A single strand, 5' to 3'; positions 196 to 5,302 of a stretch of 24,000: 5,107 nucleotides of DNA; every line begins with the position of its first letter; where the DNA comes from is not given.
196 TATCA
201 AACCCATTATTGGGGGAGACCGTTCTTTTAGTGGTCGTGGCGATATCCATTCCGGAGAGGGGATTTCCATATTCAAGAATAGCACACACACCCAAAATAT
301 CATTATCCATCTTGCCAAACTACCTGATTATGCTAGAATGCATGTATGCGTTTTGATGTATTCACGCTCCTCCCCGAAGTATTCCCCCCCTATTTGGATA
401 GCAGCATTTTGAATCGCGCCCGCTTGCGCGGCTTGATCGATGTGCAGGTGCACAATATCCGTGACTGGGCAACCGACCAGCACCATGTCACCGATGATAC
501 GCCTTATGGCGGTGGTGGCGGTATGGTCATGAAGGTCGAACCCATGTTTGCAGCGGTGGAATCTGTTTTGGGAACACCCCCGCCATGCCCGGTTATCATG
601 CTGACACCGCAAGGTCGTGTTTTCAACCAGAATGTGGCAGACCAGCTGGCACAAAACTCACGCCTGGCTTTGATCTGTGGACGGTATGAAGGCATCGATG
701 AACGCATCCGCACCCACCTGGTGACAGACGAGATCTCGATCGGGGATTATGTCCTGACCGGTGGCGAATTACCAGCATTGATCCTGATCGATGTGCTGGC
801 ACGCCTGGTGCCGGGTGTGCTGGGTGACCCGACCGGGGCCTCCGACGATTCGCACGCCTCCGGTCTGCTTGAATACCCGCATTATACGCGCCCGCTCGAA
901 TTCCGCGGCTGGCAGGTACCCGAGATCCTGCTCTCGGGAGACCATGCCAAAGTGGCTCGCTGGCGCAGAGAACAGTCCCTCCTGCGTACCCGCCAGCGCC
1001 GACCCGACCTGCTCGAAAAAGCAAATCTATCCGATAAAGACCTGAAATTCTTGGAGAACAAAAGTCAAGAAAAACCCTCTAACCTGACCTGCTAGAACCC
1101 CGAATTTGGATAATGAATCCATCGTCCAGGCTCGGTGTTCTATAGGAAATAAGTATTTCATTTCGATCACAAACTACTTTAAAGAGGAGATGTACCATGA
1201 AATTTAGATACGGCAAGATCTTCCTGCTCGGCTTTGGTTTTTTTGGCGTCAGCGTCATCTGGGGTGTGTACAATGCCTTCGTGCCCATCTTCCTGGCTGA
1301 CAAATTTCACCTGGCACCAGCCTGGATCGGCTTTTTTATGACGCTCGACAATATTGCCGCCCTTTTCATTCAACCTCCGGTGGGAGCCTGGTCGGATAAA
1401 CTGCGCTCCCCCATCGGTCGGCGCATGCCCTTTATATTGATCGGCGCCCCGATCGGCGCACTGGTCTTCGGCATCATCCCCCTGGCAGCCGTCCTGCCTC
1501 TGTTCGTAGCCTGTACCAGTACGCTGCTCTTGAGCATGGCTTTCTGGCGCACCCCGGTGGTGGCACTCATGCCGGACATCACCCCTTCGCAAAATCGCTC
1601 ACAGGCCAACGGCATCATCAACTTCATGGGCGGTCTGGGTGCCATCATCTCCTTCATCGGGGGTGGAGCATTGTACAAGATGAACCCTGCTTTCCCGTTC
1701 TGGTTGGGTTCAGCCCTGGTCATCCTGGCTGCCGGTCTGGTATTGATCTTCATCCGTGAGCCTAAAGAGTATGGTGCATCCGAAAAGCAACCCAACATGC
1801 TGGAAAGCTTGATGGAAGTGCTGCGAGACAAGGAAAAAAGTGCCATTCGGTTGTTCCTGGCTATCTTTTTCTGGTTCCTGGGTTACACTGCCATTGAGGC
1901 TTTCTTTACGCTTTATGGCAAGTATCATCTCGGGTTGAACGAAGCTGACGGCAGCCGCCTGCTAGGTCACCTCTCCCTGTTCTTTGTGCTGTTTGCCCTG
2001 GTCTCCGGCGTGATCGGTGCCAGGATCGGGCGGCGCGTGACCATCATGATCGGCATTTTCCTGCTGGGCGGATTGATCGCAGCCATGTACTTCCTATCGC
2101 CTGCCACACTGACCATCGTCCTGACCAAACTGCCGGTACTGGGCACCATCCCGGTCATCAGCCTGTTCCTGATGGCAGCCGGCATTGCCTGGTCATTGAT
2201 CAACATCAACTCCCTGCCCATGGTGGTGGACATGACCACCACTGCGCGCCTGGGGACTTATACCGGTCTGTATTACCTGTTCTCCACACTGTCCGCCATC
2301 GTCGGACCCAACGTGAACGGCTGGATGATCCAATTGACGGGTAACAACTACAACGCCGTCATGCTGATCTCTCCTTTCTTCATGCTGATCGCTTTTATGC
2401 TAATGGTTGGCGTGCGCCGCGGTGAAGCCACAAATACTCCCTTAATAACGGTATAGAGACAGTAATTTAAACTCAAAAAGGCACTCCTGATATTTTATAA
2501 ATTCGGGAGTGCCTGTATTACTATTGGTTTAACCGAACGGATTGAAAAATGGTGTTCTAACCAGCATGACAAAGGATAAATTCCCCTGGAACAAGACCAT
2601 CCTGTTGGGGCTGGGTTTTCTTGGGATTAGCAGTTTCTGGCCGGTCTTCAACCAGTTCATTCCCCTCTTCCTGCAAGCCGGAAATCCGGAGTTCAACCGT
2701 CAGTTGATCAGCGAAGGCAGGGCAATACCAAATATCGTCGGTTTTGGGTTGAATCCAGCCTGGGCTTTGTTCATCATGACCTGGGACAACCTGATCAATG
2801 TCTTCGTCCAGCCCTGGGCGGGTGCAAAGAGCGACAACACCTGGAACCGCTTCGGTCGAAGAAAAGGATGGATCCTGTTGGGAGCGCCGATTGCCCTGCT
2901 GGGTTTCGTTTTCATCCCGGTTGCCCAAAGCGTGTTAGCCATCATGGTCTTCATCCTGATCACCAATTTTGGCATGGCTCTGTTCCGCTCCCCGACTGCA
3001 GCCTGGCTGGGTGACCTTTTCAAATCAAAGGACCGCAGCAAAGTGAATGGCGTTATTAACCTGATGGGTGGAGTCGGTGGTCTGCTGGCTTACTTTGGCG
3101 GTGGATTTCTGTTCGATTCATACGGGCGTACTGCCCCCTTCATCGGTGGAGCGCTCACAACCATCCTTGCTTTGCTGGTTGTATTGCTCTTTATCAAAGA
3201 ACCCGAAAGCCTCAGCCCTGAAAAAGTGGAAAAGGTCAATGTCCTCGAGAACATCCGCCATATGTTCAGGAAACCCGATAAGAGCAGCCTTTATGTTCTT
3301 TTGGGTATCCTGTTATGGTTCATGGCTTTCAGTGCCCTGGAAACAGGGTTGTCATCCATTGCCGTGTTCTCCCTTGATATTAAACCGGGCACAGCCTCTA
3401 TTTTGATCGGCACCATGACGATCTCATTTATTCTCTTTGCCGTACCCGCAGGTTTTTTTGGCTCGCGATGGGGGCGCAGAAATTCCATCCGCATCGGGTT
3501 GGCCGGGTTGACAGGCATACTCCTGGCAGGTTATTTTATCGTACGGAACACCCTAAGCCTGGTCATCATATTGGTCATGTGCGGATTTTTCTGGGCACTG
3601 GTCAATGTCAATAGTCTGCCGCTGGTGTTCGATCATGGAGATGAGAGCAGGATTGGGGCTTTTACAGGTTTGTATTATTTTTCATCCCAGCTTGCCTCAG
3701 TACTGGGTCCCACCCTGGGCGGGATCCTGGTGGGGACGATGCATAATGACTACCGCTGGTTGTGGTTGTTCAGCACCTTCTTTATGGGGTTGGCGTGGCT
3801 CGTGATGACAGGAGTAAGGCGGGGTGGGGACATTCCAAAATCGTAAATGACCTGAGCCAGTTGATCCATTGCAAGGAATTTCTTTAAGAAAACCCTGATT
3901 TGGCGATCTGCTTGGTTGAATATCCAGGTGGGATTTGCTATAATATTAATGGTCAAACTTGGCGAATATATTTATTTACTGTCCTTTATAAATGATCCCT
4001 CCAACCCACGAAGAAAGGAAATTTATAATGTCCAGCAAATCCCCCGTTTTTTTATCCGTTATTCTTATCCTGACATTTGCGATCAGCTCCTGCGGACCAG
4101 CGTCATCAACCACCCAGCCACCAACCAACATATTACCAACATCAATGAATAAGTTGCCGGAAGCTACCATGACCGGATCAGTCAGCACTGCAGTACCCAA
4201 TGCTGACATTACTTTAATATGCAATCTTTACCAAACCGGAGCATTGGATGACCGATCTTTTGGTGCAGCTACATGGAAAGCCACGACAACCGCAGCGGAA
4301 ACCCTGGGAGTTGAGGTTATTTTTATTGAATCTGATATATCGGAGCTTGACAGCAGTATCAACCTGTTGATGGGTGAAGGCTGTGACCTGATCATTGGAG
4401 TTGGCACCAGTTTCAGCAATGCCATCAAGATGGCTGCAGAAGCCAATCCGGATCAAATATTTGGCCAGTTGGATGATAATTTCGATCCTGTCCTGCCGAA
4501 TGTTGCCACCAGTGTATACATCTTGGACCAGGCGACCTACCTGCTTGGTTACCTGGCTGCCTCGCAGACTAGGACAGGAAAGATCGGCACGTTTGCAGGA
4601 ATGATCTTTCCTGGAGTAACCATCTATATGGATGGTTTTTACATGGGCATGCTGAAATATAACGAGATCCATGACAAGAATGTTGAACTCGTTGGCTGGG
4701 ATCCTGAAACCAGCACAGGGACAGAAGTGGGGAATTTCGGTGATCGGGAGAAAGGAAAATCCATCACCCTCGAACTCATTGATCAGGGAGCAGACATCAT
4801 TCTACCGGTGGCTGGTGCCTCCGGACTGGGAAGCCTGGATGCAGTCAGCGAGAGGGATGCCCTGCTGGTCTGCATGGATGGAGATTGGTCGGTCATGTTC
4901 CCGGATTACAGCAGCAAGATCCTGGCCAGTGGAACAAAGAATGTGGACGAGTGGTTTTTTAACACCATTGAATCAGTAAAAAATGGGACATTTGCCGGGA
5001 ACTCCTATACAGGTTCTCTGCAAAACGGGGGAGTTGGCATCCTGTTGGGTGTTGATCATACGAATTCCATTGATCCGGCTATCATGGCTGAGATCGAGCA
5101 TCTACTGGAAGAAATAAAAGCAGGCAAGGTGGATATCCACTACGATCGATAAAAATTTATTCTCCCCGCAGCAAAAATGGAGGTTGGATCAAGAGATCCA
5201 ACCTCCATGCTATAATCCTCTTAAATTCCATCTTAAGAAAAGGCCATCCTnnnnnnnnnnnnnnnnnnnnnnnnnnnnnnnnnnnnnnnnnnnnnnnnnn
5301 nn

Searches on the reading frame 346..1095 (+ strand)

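Call 11: search_protein_families(library=pfam, proteins=[window:346-1095:+], max_evalue=0.001)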
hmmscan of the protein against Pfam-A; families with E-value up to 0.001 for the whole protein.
window:346-1095:+ (249 aa): 1 family
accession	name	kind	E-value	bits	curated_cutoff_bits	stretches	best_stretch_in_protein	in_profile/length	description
PF01746.26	tRNA_m1G_MT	-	3e-63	213.5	27.3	1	23-220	2-195/195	tRNA (Guanine-1)-methyltransferase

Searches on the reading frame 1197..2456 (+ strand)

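Call 11: search_protein_families(library=pfam, proteins=[window:1197-2456:+], max_evalue=0.001)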
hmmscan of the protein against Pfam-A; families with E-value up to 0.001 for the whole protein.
window:1197-2456:+ (419 aa): 3 families
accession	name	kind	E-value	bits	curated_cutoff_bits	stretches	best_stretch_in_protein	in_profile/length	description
PF07690.21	MFS_1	-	2.4e-37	129.1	33.4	2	12-307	2-295/347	Major Facilitator Superfamily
PF13347.12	MFS_2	-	6.7e-21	74.8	27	1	12-387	3-390/427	MFS/sugar transport protein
PF01306.25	LacY_symp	-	1.2e-07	31.3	24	1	7-187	8-188/413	LacY proton/sugar symporter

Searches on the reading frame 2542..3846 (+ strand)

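Call 11: search_protein_families(library=pfam, proteins=[window:2542-3846:+], max_evalue=0.001)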
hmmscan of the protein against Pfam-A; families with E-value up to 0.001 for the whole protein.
window:2542-3846:+ (434 aa): 3 families
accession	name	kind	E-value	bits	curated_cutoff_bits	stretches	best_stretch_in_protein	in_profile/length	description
PF07690.21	MFS_1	-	7.6e-38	130.7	33.4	2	61-275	26-231/347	Major Facilitator Superfamily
PF13347.12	MFS_2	-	3.8e-20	72.3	27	1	68-397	28-381/427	MFS/sugar transport protein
PF03209.21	PUCC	-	8e-07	28.9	21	1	89-400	30-363/401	PUCC protein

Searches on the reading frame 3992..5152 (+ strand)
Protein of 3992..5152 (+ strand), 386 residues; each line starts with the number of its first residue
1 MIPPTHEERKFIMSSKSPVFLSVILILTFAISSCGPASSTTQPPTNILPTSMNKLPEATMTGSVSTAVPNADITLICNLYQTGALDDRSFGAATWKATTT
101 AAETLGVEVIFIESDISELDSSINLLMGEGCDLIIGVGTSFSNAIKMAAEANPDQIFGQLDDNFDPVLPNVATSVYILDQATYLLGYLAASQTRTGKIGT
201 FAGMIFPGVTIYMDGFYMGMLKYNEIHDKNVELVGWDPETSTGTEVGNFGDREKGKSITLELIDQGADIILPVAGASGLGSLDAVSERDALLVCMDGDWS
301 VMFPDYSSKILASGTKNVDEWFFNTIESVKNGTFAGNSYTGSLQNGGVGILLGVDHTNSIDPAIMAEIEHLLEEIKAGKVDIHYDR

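Call 11: search_protein_families(library=pfam, proteins=[window:3992-5152:+], max_evalue=0.001)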
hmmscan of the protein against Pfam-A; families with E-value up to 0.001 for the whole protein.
window:3992-5152:+ (386 aa): 2 families
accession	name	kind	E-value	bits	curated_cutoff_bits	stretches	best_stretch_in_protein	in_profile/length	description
PF02608.20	Bmp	-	8.5e-34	117.3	24.1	1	82-382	9-297/301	ABC transporter substrate-binding protein PnrA-like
PF13458.12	Peripla_BP_6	-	0.0007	19.8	31.7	0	86-155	143-217/343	Periplasmic binding protein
